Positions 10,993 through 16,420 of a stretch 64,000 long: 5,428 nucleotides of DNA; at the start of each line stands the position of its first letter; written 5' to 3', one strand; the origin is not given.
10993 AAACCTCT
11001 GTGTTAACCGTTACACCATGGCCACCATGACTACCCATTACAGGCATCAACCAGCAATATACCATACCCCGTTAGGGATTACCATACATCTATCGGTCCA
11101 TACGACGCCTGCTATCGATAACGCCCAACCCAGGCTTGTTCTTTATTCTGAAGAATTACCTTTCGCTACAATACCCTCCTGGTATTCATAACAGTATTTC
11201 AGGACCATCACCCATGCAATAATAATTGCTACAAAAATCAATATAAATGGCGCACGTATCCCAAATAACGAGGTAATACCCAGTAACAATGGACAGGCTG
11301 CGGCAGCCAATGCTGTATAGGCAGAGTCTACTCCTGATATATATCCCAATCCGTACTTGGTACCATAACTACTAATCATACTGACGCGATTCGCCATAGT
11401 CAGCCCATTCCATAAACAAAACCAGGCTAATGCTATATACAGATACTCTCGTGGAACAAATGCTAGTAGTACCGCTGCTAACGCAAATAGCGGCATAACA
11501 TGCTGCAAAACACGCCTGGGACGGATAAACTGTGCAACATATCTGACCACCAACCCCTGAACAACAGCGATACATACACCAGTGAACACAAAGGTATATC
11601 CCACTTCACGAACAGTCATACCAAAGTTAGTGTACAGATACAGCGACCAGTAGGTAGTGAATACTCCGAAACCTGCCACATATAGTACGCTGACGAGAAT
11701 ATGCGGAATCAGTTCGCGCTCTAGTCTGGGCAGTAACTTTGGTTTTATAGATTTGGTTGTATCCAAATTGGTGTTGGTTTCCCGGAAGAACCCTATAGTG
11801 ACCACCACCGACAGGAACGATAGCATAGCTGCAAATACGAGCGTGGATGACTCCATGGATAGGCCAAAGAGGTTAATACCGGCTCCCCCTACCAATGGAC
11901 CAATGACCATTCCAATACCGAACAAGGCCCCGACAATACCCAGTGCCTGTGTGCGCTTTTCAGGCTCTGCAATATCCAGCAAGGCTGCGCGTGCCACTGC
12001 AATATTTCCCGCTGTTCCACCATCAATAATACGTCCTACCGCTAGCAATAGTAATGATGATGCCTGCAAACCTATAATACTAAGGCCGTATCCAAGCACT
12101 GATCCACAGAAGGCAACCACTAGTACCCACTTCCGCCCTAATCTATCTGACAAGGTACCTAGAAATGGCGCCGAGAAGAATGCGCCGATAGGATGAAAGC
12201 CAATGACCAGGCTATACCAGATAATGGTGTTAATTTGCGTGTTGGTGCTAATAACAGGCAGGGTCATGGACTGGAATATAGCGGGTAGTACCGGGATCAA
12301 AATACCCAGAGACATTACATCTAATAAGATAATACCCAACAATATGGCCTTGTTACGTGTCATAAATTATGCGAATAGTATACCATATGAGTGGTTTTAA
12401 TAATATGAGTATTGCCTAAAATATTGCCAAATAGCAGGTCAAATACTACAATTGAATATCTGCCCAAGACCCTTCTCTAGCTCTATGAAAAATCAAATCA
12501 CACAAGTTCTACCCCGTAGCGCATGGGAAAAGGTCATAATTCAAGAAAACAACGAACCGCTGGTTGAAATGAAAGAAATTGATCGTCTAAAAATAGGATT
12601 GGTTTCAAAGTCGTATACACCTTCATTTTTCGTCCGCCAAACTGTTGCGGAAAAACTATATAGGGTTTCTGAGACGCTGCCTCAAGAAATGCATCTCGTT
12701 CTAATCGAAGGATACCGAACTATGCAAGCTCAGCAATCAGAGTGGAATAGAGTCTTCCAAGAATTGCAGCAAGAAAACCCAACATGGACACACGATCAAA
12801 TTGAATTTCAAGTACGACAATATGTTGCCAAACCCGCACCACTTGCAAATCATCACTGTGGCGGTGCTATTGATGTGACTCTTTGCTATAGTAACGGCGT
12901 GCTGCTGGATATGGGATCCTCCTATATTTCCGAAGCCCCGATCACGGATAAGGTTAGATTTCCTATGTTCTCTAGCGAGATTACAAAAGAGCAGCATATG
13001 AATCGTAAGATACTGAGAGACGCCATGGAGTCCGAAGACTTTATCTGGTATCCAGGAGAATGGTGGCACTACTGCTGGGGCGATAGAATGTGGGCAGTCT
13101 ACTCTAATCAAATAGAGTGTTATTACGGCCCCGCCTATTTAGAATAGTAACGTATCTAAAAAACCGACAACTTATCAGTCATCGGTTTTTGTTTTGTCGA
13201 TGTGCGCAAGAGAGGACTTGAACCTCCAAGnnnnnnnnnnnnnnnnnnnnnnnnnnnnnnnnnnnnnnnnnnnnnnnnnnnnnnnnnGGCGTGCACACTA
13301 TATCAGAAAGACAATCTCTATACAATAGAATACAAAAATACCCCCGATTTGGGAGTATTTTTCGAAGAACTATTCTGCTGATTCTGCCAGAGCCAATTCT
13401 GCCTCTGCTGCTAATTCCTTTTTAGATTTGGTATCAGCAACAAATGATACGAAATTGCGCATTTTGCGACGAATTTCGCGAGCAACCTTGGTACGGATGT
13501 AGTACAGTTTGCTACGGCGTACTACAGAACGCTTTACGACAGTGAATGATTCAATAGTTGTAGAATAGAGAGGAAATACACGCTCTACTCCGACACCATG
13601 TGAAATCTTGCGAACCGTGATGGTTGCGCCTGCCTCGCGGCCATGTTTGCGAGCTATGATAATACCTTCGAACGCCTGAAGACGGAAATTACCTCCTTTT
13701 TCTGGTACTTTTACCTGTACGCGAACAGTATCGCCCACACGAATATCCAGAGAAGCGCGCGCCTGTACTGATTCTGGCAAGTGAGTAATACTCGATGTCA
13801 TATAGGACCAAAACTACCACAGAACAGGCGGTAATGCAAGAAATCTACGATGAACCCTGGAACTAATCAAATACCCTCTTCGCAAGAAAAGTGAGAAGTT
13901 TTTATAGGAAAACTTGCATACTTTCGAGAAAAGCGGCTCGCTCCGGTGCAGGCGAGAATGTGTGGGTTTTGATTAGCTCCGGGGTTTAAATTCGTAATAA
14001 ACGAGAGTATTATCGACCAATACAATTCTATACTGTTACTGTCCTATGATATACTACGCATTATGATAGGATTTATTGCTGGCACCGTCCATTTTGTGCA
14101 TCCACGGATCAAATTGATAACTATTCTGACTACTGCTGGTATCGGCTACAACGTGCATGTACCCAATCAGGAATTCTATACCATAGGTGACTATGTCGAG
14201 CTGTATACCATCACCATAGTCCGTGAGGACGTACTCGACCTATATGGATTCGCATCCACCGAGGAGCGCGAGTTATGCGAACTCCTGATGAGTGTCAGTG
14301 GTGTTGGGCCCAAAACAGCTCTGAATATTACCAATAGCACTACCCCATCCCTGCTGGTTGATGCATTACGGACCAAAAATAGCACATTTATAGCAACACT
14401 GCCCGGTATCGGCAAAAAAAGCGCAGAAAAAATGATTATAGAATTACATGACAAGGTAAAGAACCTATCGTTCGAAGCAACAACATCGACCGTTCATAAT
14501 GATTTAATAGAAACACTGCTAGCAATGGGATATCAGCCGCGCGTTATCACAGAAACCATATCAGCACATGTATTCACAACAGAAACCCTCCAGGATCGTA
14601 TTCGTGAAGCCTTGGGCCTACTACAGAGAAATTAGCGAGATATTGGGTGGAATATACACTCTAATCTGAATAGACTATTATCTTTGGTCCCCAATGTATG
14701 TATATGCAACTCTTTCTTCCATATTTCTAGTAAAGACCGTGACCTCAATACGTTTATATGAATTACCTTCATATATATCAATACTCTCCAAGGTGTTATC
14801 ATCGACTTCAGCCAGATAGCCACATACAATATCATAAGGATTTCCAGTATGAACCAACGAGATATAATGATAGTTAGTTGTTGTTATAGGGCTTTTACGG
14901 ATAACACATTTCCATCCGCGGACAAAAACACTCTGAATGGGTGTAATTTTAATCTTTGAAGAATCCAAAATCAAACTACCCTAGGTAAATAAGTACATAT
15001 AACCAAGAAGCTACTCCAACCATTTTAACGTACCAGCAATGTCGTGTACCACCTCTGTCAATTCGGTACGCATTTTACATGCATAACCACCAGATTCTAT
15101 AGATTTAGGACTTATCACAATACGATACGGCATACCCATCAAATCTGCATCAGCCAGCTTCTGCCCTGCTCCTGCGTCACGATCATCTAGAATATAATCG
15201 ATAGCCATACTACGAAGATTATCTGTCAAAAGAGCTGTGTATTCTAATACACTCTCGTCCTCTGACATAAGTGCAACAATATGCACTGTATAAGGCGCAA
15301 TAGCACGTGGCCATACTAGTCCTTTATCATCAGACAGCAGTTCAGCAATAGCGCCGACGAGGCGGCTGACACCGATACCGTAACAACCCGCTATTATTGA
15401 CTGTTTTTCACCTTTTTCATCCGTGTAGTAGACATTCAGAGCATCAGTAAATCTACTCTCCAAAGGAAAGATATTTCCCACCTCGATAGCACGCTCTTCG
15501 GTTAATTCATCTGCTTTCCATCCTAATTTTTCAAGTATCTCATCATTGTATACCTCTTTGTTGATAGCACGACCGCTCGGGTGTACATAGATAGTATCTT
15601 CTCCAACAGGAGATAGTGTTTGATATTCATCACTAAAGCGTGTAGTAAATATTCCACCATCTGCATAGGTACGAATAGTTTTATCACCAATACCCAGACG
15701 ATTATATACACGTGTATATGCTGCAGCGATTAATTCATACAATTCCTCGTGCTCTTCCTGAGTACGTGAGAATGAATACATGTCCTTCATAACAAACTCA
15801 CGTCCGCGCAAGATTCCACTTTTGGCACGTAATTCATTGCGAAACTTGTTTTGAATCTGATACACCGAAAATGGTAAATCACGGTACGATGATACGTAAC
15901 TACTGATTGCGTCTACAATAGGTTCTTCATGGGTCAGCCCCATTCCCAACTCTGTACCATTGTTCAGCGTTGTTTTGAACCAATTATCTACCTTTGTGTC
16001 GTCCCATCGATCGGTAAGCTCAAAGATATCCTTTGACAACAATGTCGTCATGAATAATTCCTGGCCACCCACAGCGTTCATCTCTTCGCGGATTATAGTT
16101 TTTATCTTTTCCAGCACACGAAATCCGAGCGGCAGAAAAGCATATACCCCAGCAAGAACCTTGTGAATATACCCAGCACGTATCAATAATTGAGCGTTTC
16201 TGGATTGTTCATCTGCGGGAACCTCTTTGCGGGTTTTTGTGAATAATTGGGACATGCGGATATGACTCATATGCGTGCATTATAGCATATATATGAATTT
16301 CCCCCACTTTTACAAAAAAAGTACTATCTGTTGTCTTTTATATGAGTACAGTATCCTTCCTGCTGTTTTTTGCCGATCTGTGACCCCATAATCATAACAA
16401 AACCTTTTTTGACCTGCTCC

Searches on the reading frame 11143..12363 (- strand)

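Call 17: search_protein_families(library=pfam, proteins=[window:11143-12363:-], max_evalue=0.001)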
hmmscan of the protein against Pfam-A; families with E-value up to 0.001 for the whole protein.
window:11143-12363:- (406 aa): 2 families
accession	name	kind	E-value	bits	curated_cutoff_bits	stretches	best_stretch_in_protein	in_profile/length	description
PF07690.21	MFS_1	-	9.5e-33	114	33.4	2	10-303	3-288/347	Major Facilitator Superfamily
PF00083.30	Sugar_tr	-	4.4e-07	29.6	22.3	1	43-167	41-161/452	Sugar (and other) transporter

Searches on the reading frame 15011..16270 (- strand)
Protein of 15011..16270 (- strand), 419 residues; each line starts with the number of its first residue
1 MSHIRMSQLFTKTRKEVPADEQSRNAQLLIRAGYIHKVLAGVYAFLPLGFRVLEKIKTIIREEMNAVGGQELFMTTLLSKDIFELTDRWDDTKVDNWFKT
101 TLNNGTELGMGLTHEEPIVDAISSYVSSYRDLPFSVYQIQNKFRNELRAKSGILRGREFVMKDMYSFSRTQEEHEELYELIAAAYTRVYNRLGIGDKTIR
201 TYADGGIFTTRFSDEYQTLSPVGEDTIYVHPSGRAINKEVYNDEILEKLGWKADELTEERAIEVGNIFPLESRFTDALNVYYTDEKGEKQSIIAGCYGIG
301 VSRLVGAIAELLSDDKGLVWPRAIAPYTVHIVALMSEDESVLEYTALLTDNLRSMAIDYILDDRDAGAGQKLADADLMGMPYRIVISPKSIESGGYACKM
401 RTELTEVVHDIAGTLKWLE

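Call 17: search_protein_families(library=pfam, proteins=[window:15011-16270:-], max_evalue=0.001)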
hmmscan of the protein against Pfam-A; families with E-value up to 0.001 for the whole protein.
window:15011-16270:- (419 aa): 2 families
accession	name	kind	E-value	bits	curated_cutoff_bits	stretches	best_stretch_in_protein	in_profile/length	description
PF00587.30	tRNA-synt_2b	-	2.5e-26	93.3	29.3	1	98-310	1-177/179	tRNA synthetase class II core domain (G, H, P, S and T)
PF03129.25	HGTP_anticodon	-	4.6e-10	39.9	21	1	329-413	2-86/94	Anticodon binding domain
